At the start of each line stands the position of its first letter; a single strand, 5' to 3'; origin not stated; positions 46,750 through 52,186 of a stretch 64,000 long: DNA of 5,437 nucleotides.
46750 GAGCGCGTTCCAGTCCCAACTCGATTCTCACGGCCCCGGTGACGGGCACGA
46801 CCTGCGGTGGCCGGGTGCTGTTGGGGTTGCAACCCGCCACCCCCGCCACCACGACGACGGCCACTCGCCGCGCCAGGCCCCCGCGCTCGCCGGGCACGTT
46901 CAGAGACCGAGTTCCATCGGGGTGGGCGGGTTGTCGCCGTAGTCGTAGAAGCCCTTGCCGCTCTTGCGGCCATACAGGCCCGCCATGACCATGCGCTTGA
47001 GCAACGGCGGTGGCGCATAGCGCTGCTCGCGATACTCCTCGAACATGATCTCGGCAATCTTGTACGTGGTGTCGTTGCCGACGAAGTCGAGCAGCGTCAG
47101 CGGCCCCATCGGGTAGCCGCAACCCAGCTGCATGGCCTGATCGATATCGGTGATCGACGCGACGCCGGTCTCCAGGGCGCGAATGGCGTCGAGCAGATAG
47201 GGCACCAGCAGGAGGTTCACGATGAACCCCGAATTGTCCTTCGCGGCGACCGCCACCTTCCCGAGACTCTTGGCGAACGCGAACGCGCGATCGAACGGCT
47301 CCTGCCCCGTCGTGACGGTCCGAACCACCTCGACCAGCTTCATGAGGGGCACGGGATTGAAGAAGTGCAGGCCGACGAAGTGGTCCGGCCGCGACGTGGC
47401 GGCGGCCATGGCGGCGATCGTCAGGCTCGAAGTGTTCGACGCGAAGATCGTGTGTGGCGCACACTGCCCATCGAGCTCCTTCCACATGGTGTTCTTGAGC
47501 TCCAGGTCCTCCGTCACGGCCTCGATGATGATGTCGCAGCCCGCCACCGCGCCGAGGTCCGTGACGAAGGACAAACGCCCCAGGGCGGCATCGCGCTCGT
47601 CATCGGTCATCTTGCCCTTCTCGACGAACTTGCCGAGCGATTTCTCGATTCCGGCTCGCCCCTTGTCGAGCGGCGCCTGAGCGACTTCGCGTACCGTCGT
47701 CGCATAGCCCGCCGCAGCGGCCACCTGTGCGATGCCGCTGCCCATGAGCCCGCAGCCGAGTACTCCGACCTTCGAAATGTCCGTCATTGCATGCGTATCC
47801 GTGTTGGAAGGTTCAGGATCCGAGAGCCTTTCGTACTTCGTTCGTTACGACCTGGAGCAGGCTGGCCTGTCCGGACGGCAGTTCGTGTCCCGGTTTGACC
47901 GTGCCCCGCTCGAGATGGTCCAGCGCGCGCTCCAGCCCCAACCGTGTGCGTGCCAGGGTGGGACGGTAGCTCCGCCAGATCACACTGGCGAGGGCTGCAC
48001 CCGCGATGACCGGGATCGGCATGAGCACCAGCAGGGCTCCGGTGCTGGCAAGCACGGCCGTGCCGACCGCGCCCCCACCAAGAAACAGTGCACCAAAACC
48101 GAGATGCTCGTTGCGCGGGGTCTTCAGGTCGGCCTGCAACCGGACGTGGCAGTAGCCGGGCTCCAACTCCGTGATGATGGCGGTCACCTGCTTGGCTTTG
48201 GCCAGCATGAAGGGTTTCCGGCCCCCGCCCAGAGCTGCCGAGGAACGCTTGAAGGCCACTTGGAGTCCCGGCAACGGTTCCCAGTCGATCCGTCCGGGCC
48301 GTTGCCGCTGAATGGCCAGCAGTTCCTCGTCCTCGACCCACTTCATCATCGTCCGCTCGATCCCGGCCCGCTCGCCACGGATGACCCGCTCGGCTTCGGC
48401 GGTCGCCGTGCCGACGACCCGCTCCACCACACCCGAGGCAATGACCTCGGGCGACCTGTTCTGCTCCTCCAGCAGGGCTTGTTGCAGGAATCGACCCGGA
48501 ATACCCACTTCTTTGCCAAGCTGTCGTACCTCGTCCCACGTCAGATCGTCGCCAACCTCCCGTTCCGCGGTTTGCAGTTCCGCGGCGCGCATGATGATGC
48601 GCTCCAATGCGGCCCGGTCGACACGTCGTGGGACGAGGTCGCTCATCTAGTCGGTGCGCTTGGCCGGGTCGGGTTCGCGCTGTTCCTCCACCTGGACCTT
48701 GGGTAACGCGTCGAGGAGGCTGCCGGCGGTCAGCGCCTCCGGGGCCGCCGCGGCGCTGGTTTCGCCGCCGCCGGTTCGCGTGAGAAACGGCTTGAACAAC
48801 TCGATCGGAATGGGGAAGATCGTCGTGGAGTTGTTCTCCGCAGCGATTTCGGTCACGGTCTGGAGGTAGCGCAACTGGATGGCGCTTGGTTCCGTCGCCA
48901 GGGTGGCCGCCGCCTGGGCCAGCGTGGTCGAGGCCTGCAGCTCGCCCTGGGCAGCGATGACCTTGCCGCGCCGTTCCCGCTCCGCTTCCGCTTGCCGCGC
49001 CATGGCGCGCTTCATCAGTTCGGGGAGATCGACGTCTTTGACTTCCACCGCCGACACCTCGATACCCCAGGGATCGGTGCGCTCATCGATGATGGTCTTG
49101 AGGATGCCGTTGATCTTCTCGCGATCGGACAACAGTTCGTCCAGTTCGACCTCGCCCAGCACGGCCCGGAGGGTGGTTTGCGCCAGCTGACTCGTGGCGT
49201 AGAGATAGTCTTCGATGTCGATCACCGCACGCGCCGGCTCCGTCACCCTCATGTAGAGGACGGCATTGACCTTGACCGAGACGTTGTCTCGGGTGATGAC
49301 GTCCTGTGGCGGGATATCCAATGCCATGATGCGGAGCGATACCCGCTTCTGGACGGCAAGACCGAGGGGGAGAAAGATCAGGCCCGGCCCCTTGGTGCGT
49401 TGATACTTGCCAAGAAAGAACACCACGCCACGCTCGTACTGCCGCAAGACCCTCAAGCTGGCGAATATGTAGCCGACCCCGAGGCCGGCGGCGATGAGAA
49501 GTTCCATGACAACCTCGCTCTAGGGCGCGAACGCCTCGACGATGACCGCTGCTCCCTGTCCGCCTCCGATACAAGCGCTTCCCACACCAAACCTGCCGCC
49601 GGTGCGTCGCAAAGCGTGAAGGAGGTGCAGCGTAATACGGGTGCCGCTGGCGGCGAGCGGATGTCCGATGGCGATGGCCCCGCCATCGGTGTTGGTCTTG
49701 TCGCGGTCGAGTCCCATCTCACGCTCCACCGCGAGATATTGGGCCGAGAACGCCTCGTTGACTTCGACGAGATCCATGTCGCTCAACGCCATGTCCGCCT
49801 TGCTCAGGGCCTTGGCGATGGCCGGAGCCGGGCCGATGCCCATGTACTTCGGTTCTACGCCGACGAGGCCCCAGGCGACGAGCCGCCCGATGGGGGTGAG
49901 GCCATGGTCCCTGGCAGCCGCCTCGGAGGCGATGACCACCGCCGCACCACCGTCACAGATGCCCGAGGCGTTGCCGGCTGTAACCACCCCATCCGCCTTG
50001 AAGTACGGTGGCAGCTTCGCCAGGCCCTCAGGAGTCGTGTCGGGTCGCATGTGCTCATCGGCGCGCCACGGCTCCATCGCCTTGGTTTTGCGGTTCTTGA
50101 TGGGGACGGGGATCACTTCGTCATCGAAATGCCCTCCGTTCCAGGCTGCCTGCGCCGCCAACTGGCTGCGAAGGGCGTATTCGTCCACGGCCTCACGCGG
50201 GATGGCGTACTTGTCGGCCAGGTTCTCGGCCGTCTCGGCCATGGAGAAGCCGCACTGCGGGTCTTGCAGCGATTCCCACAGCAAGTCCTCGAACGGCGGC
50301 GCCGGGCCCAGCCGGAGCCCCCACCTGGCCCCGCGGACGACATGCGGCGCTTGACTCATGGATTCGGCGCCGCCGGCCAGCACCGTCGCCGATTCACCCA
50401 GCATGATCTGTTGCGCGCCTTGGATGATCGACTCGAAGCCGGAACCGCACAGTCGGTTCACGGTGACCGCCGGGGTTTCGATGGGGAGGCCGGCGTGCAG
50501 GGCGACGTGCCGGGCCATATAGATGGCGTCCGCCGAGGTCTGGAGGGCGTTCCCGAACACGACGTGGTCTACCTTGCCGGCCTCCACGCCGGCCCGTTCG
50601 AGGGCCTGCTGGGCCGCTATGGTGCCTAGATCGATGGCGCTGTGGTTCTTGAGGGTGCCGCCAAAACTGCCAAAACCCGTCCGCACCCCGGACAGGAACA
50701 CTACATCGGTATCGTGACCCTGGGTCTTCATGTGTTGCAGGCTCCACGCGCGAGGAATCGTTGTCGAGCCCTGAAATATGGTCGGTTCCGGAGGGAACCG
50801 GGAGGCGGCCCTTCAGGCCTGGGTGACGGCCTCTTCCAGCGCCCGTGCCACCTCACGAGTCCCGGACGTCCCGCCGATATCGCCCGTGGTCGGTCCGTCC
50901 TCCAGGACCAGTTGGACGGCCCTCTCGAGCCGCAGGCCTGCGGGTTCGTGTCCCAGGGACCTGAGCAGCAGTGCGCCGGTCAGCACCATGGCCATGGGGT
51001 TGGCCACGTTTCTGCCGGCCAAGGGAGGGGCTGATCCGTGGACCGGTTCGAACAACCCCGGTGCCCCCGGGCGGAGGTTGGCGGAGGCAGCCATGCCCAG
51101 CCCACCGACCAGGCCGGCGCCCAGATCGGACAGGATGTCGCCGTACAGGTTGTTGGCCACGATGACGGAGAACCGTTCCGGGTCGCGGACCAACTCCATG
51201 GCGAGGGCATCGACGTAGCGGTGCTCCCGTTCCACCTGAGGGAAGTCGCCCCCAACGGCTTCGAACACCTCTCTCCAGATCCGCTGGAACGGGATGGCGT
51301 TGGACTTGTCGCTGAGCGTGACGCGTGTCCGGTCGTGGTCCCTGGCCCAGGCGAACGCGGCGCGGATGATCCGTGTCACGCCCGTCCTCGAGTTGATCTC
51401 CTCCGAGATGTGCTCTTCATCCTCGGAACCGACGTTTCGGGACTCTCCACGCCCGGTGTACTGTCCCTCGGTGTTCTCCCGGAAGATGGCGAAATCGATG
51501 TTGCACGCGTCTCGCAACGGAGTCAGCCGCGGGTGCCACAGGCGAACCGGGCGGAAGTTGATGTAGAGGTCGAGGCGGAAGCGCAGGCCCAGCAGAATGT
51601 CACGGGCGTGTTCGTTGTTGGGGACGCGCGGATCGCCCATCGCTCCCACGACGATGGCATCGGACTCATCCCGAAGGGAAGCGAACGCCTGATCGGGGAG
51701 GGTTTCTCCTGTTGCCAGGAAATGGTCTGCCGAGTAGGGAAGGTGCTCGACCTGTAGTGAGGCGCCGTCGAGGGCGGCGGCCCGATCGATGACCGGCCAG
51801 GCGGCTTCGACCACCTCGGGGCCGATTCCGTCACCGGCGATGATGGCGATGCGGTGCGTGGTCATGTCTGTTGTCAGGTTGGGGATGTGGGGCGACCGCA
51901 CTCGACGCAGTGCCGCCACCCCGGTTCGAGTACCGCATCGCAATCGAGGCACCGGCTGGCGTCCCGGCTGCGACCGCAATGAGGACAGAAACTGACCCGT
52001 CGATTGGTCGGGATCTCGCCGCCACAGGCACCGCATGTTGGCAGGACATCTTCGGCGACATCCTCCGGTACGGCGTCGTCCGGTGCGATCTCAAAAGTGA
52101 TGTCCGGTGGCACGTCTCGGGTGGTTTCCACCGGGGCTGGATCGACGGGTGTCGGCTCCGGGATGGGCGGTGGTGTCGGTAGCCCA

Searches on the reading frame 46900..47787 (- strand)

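Call 28: search_protein_families(library=pfam, proteins=[window:46900-47787:-], max_evalue=0.001)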
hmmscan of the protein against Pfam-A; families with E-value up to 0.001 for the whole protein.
window:46900-47787:- (295 aa): 2 families
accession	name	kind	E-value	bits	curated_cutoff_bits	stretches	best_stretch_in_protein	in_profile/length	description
PF02737.24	3HCDH_N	-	5.7e-64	215.8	22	1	6-184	1-179/180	3-hydroxyacyl-CoA dehydrogenase, NAD binding domain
PF00725.27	3HCDH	-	1.2e-34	119.2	22.1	1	187-283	1-97/97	3-hydroxyacyl-CoA dehydrogenase, C-terminal domain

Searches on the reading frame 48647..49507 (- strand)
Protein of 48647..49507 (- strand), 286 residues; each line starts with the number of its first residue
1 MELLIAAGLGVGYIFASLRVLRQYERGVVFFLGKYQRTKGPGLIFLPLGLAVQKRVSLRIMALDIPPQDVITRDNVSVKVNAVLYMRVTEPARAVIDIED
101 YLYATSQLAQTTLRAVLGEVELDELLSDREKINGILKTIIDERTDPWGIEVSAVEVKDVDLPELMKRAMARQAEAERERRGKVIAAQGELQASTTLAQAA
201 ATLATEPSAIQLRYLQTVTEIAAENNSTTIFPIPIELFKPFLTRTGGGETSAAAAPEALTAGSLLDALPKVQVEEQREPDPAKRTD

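Call 29: search_protein_families(library=pfam, proteins=[window:48647-49507:-], max_evalue=0.001)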
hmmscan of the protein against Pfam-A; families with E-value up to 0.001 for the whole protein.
window:48647-49507:- (286 aa): 2 families
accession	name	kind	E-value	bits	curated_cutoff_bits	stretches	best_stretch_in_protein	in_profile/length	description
PF01145.31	Band_7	-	7.3e-36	124.3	23.6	1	20-189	2-175/176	SPFH domain / Band 7 family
PF13421.11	Band_7_1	-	0.00015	21.9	24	1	106-174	138-208/211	SPFH domain-Band 7 family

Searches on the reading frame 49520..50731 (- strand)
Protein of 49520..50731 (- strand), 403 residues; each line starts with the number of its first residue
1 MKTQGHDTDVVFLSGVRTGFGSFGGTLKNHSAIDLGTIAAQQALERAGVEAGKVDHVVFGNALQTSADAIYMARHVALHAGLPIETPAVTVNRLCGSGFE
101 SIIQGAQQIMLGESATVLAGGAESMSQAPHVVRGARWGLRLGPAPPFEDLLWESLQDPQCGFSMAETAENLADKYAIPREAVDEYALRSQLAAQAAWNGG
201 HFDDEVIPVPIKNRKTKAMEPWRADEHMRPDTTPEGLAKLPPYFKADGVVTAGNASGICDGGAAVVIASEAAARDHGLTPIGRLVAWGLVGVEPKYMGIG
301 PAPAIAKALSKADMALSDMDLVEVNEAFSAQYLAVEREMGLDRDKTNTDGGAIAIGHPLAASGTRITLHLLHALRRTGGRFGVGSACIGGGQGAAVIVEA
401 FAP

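Call 29: search_protein_families(library=pfam, proteins=[window:49520-50731:-], max_evalue=0.001)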
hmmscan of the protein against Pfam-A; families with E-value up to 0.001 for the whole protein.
window:49520-50731:- (403 aa): 3 families
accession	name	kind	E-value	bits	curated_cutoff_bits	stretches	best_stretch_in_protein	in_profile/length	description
PF00108.29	Thiolase_N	-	3.3e-81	272.9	26.4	1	10-270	1-259/260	Thiolase, N-terminal domain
PF02803.24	Thiolase_C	-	3e-47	159.7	27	1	279-399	2-122/123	Thiolase, C-terminal domain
PF00109.32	ketoacyl-synt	-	1.3e-05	25.3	20.8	1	61-138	143-217/252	Beta-ketoacyl synthase, N-terminal domain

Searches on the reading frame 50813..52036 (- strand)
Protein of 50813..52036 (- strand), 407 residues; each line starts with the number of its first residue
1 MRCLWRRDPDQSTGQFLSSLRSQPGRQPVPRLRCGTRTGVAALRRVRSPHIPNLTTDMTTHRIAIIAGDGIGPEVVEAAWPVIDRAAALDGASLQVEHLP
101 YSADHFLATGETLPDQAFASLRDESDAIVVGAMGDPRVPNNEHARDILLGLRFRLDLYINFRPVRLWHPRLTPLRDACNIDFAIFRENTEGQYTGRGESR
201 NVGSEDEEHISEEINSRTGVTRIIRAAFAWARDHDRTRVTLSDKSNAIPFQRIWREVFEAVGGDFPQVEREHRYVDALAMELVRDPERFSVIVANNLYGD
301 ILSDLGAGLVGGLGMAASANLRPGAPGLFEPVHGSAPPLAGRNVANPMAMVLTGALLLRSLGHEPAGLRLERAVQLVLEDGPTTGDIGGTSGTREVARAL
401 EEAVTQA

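Call 11: search_protein_families(library=pfam, proteins=[window:50813-52036:-], max_evalue=0.01)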
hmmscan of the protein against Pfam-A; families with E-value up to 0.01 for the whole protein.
window:50813-52036:- (407 aa): 1 family
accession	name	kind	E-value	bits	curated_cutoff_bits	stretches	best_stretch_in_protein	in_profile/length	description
PF00180.25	Iso_dh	-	3.2e-92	309.9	27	1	63-397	2-345/348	Isocitrate/isopropylmalate dehydrogenase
